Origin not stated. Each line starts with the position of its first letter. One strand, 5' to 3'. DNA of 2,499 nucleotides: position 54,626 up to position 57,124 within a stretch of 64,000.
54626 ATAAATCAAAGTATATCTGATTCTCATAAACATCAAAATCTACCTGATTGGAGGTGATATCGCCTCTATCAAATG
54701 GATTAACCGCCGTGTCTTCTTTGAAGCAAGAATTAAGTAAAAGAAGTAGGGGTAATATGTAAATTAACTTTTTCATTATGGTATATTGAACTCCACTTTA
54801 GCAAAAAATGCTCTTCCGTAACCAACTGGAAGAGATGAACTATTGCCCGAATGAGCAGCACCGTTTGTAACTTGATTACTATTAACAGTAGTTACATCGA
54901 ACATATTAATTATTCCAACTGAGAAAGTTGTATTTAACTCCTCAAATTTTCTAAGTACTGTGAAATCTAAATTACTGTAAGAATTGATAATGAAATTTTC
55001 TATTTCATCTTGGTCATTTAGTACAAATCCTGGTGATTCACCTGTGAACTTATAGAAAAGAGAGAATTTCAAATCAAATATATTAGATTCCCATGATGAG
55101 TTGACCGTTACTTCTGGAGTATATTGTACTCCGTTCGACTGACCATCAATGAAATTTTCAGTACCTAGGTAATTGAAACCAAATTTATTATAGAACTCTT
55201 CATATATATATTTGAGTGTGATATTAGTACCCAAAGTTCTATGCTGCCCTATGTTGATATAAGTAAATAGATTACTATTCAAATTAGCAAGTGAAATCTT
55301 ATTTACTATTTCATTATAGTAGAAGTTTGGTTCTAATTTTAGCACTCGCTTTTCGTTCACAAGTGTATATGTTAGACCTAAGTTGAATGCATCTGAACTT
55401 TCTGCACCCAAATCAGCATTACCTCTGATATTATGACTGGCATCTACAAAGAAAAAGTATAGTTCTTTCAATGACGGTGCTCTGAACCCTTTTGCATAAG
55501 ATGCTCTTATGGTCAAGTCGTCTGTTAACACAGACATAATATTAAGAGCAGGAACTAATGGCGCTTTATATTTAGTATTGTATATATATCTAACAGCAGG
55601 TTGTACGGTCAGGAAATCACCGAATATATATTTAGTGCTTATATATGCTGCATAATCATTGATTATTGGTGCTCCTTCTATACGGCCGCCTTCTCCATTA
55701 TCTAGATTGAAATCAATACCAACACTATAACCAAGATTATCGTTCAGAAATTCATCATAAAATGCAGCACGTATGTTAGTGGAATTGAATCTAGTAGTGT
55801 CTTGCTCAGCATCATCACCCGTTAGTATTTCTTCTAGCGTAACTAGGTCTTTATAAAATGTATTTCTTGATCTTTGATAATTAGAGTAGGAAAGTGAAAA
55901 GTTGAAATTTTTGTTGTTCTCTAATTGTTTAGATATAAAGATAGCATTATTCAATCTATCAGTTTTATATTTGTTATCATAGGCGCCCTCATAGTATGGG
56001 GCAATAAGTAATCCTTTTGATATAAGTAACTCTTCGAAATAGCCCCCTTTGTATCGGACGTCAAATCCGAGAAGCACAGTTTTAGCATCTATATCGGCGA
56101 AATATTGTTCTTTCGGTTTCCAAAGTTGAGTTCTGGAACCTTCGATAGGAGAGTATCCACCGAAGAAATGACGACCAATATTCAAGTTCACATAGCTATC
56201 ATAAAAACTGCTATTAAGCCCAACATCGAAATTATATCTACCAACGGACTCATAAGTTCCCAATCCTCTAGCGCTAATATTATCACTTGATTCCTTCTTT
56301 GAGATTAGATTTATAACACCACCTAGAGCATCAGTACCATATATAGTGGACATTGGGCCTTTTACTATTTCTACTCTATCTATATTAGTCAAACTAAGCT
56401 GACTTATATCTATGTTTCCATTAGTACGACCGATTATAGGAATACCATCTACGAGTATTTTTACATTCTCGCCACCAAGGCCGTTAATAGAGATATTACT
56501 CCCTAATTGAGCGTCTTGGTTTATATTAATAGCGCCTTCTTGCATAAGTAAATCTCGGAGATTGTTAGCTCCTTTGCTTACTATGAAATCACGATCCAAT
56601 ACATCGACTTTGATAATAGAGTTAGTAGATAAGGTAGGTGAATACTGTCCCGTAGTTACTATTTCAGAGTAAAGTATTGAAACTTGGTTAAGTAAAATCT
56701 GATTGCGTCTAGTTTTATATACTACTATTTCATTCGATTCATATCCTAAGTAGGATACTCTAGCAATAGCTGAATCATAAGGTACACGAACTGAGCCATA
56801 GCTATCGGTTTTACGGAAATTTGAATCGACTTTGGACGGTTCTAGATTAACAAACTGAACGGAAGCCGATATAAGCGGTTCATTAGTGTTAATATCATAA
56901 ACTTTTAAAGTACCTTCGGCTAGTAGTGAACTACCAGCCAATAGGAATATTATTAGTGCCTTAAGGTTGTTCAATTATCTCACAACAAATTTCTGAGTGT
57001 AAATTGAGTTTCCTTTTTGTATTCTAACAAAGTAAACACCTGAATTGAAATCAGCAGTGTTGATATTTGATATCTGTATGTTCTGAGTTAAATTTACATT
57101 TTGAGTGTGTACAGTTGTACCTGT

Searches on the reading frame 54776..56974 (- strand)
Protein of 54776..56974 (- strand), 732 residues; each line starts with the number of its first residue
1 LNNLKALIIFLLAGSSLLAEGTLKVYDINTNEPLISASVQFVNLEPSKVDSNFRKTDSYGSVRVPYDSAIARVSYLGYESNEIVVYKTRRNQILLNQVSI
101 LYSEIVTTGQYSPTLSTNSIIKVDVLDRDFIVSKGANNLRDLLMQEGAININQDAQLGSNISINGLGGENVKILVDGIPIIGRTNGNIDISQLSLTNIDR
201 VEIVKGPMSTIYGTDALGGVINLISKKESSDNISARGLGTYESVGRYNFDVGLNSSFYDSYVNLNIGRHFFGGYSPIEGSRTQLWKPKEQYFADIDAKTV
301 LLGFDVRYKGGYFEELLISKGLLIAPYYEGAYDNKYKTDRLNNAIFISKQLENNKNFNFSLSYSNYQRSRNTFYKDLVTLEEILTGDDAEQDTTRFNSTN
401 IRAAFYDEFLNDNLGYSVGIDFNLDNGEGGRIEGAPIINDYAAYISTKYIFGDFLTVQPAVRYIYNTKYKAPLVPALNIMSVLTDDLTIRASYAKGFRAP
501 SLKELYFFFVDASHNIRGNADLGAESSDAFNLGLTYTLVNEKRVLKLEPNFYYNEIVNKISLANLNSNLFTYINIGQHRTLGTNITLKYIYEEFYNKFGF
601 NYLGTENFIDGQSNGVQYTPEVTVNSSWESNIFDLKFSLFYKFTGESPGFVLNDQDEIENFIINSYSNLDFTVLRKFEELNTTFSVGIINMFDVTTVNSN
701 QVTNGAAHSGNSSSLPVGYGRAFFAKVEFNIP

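Call 70: search_protein_families(library=ncbifam, proteins=[window:54776-56974:-], max_evalue=1e-8)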
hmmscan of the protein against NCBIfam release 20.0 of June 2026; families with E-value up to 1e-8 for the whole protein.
window:54776-56974:- (732 aa): 18 families
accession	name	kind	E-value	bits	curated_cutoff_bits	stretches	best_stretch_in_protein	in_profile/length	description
TIGR01785.1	TonB-hemin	subfamily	3.2e-33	115.1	316.85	2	103-227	2-130/677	TonB-dependent heme/hemoglobin receptor family protein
TIGR01779.1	TonB-B12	equivalog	1.3e-31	109.8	599.7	1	104-694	31-591/614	TonB-dependent vitamin B12 receptor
TIGR01786.1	TonB-hemlactrns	subfamily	8.3e-31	107.1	323.75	2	83-227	3-135/719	TonB-dependent hemoglobin/transferrin/lactoferrin family receptor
NF007926.1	PRK10641.1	equivalog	2.3e-28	99.1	836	1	119-674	44-575/617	TonB-dependent vitamin B12 receptor BtuB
NF010010.0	PRK13483.1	equivalog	7.2e-24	83.7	927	1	105-230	37-167/660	ligand-gated channel protein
NF010012.0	PRK13486.1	equivalog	8.5e-22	77.3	924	2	105-235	29-167/696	TonB-dependent receptor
NF007478.2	PRK10064.1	equivalog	5.5e-21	74.5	745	1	122-228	50-160/663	catecholate siderophore receptor CirA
NF010011.0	PRK13484.1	equivalog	2.5e-19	69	1197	1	117-231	45-164/682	IreA family TonB-dependent siderophore receptor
NF038079.1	TonB_sider_MxcH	equivalog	2.6e-19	68.8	925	1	104-235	117-248/792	TonB-dependent siderophore myxochelin receptor MxcH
TIGR01783.1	TonB-siderophor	subfamily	4.5e-19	68.5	223.5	1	123-234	6-116/649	TonB-dependent siderophore receptor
NF010048.1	PRK13524.1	subfamily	6.3e-17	61.3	493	1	441-730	435-743/744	FepA family TonB-dependent siderophore receptor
NF010038.0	PRK13513.1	equivalog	1.1e-14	54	942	1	118-230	51-169/659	ligand-gated channel protein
NF050067.1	TonBEntbctnRecCfrA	equivalog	3.7e-13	48.7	1200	1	194-230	126-162/698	TonB-dependent ferric enterobactin receptor CfrA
NF010051.0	PRK13528.1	subfamily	1.1e-12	47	583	0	135-232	66-178/727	FepA family TonB-dependent siderophore receptor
NF041535.1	TonB_rec_PqqU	equivalog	2e-11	42.9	1200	0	150-251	54-154/676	TonB-dependent receptor PqqU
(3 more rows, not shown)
